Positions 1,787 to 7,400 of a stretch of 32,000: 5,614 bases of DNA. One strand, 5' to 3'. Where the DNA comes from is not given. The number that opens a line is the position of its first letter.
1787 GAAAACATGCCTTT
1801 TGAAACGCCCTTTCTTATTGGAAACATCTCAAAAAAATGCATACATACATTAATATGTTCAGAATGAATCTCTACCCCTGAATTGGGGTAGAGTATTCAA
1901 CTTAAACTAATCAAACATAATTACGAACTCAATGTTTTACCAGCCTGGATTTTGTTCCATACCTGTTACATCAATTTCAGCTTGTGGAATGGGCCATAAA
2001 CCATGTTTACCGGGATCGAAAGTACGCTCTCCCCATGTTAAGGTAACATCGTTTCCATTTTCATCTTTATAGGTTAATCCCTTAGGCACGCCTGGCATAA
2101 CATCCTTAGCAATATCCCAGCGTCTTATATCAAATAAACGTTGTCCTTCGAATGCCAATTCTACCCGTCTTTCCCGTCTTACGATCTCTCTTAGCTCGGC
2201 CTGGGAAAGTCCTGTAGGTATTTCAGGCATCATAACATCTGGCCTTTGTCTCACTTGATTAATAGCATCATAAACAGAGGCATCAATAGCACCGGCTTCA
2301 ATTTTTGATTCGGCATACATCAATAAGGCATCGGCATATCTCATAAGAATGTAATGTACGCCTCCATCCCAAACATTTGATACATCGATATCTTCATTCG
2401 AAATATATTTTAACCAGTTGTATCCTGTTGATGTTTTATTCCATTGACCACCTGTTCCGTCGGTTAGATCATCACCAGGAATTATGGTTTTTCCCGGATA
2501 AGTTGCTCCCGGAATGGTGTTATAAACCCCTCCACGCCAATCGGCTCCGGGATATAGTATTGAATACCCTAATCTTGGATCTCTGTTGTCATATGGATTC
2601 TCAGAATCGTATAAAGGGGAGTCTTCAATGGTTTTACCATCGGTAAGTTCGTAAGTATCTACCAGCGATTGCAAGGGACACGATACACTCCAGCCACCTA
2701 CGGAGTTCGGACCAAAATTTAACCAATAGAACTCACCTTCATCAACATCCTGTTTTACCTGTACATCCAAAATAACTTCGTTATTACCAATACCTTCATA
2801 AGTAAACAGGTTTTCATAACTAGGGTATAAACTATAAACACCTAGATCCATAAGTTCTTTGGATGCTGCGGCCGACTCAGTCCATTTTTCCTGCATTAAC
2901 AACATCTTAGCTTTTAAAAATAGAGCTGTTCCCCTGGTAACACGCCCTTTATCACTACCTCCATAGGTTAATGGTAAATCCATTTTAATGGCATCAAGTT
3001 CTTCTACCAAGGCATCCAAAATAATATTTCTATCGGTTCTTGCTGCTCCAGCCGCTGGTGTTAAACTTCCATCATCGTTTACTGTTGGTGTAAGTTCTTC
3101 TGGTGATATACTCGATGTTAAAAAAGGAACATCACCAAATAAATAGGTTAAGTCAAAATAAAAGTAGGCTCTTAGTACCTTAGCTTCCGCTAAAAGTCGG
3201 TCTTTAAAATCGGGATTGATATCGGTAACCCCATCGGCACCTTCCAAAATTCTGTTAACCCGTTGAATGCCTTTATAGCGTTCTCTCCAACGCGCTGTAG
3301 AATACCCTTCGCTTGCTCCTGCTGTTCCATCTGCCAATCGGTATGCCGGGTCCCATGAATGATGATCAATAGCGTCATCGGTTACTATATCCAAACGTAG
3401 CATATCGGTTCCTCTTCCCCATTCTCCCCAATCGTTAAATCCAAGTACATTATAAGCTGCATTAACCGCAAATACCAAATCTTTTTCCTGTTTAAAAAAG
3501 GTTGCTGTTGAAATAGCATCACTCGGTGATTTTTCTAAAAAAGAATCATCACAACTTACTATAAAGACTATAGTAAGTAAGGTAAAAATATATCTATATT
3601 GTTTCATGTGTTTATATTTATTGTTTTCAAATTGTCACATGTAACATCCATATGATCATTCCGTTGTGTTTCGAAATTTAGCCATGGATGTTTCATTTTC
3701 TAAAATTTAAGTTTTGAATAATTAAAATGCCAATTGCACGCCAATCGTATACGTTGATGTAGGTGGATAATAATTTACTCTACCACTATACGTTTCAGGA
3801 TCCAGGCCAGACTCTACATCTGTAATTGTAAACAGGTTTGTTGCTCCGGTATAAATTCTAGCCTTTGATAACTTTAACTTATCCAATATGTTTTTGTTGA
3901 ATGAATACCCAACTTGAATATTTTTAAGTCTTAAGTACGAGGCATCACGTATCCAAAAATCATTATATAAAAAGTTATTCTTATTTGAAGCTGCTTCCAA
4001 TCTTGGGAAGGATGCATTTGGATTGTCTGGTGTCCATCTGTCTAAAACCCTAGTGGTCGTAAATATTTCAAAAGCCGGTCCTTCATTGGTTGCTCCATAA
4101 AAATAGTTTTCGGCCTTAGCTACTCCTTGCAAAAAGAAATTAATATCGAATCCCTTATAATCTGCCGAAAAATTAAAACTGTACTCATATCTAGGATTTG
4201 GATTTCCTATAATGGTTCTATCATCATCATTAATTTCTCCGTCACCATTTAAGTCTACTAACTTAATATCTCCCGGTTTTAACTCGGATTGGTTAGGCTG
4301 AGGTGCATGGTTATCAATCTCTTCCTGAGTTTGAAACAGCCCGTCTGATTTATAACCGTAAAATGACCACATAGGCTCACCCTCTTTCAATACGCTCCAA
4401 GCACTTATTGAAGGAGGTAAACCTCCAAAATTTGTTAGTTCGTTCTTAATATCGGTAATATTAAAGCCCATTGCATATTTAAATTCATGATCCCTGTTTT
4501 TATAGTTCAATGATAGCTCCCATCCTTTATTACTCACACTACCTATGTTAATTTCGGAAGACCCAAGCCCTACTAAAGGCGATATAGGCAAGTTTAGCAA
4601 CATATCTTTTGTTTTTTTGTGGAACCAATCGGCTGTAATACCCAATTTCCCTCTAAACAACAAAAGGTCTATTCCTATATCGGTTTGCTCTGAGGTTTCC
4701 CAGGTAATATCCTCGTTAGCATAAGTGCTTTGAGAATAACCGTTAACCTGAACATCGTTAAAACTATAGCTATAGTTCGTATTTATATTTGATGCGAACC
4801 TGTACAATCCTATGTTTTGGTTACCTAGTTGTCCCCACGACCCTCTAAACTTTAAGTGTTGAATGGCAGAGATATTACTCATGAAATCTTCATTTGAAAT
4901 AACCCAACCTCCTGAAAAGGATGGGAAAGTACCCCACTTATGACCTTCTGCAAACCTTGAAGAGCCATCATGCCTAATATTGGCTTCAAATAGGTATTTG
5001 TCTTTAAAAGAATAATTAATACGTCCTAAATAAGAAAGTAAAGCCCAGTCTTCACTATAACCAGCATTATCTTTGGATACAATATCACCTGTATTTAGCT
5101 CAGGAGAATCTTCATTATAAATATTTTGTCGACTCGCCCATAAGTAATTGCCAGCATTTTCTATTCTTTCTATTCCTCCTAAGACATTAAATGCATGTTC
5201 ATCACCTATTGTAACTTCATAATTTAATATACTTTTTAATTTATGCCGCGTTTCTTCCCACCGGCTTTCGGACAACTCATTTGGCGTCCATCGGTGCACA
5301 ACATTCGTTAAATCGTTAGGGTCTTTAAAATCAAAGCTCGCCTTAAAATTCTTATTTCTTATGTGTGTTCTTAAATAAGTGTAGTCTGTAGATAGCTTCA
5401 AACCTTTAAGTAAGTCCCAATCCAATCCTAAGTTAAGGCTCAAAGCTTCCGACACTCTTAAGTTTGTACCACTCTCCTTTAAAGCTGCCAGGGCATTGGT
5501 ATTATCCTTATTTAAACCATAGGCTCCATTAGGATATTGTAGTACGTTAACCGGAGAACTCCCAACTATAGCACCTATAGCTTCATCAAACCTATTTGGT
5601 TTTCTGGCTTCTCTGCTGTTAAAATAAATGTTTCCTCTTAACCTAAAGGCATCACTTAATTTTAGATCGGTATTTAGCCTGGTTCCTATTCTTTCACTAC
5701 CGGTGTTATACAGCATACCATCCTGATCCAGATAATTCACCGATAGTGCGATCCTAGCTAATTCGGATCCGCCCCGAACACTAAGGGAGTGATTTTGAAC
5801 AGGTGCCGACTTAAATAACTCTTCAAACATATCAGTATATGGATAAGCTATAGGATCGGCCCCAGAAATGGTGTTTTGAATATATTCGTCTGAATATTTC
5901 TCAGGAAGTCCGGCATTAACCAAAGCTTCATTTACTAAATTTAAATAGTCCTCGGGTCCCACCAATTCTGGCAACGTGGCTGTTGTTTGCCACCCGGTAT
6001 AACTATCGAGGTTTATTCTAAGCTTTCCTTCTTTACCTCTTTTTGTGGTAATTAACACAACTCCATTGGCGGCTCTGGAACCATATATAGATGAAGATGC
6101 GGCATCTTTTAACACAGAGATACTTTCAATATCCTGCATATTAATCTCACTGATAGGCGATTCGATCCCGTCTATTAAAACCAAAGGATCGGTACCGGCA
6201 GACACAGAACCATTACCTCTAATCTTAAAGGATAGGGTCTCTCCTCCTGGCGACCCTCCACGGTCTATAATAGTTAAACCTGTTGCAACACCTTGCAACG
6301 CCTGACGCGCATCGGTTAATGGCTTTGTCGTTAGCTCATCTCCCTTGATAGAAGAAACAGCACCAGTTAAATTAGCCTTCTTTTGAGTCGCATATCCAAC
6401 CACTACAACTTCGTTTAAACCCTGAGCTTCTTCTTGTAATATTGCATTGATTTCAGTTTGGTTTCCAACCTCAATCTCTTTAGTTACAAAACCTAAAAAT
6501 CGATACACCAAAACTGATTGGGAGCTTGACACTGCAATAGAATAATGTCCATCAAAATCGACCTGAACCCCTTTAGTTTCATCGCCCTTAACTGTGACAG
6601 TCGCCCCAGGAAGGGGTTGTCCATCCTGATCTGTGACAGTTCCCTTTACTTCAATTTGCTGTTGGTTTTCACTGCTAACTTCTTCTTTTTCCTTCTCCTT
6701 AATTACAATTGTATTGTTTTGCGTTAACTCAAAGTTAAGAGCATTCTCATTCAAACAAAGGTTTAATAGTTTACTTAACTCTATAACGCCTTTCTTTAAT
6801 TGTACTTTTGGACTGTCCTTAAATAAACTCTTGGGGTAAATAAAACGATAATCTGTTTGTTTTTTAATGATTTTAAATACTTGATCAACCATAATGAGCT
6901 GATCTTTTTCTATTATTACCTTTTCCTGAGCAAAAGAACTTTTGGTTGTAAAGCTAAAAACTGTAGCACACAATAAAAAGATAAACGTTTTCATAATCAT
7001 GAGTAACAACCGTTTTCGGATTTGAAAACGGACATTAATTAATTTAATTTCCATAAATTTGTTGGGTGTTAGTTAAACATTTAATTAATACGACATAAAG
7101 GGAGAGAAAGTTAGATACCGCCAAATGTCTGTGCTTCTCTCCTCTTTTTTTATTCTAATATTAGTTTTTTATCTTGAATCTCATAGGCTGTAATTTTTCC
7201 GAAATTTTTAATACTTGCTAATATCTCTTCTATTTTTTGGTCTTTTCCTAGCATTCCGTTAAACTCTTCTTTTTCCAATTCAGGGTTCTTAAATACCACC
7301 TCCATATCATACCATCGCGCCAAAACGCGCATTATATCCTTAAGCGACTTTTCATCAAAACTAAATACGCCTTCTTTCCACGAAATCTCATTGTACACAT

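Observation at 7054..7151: Second candidate cis-antisense sRNA at the equivalent position of module 1 (fecR-1/susC-1 spacer)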

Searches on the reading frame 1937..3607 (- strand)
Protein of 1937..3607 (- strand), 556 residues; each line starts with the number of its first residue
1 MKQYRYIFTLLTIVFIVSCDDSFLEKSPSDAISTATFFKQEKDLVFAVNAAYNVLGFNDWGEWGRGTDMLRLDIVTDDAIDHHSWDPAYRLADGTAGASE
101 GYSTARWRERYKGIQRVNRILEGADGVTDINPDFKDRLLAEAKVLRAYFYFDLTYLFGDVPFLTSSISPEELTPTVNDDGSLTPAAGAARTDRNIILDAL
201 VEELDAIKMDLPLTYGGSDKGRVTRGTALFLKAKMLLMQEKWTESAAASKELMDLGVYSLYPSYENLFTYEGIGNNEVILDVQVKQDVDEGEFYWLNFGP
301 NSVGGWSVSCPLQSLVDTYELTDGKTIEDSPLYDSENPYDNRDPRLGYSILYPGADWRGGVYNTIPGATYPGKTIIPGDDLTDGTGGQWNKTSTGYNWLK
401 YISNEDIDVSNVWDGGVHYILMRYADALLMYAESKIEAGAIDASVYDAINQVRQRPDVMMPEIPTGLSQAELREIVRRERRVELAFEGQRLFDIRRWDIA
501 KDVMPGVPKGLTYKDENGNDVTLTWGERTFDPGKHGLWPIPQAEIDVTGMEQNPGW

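Call 8: search_protein_families(library=pfam, proteins=[window:1937-3607:-])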
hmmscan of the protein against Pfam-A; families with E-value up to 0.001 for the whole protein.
window:1937-3607:- (556 aa): 3 families
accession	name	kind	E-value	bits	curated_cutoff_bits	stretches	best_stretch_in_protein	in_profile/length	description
PF07980.17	SusD_RagB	-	8.8e-52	177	23.1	1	276-556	1-297/297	SusD family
PF14322.12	SusD-like_3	-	8.8e-13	49.4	27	1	23-235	2-189/191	Starch-binding associating with outer membrane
PF12771.13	SusD-like_2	-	0.00015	21.2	27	1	102-171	56-123/415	Starch-binding associating with outer membrane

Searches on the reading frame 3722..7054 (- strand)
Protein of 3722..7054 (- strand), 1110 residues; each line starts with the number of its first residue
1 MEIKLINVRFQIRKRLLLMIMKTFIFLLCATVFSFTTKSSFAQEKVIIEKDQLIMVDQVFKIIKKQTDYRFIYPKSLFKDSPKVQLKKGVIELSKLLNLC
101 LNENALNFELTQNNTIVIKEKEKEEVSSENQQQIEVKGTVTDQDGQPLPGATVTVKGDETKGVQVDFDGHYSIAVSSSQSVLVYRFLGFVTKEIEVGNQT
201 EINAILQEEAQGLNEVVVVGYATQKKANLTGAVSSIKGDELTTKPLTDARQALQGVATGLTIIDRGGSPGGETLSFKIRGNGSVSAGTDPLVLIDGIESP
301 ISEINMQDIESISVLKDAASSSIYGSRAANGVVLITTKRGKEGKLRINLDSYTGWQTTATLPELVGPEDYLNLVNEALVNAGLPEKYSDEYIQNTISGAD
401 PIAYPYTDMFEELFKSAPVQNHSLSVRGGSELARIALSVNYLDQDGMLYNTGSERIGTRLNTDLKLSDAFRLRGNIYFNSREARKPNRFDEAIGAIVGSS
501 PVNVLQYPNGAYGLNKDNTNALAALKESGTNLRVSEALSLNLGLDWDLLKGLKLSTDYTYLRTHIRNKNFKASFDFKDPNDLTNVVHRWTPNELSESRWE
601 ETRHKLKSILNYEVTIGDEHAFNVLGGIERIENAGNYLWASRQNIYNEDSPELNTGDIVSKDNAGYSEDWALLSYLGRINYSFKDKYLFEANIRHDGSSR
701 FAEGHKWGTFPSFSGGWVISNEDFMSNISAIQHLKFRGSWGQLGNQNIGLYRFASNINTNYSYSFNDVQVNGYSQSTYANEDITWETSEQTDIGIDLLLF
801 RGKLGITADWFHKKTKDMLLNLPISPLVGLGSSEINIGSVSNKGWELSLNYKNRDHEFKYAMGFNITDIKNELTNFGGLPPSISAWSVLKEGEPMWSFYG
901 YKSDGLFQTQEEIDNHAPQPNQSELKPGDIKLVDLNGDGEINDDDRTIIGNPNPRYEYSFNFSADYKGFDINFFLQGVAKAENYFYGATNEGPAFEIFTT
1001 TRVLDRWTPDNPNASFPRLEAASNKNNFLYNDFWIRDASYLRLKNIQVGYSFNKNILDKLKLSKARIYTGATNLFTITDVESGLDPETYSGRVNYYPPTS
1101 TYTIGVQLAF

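Call 8: search_protein_families(library=pfam, proteins=[window:3722-7054:-])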
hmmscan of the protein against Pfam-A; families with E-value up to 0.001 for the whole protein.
window:3722-7054:- (1110 aa): 5 families
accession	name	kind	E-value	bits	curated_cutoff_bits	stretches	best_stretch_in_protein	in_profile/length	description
PF07715.20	Plug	-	4e-18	66.3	23.9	1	226-332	2-107/107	TonB-dependent Receptor Plug Domain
PF13715.12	CarbopepD_reg_2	-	1.6e-15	57.4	32.2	1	136-218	1-88/88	CarboxypepD_reg-like domain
PF13620.12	CarboxypepD_reg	-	7.3e-11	42.7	32.3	1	136-206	2-81/82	Carboxypeptidase regulatory-like domain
PF02369.22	Big_1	-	3.9e-05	24.1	34.9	1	123-178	8-69/93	Bacterial Ig-like domain (group 1)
PF00775.27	Dioxygenase_C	-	0.0007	19.5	27.3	0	124-170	20-66/182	Dioxygenase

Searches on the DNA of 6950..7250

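Call 12: search_rna_families(source=window, start=6950, end=7250, threshold=evalue, max_evalue=10)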
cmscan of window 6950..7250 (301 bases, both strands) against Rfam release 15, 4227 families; matches with E-value up to 10: 9.
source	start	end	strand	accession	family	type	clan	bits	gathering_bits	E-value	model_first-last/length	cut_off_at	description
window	6950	7073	+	RF01459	rliE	Gene; sRNA;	-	15.6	90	2.6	88-222/222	5'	Listeria sRNA rliE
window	7084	7167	-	RF01733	atoC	Cis-reg;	-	15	50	4.7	1-93/93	no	atoC RNA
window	7085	7195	+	RF00689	MIR390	Gene; miRNA;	-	14.8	77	3.6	1-121/121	no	MIR390 microRNA precursor family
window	6972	7055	-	RF02853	Ysr201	Gene; sRNA;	-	13.3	62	8.2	1-70/70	no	Yersinia sRNA 201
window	6955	7046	+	RF01209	snR76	Gene; snRNA; snoRNA; CD-box;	CL00071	12.8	55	8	1-101/101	no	Small nucleolar RNA snR76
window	7009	7159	+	RF01253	snR46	Gene; snRNA; snoRNA; HACA-box;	CL00021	12.3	43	5.1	1-197/197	no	Small nucleolar RNA snR46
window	6950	6965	+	RF02931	Bacilli-1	Gene; sRNA;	-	12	55.6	5.9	50-65/65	5'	Bacilli-1 RNA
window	7072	7172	+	RF04128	MIR8562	Gene; miRNA;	-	11.7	211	8.9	72-171/242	no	MIR8562 microRNA precursor family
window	6997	7034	+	RF02709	TeloSII_ncR43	Gene; sRNA;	-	11.3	298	1.5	1-277/277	no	TeloSII non coding RNA 43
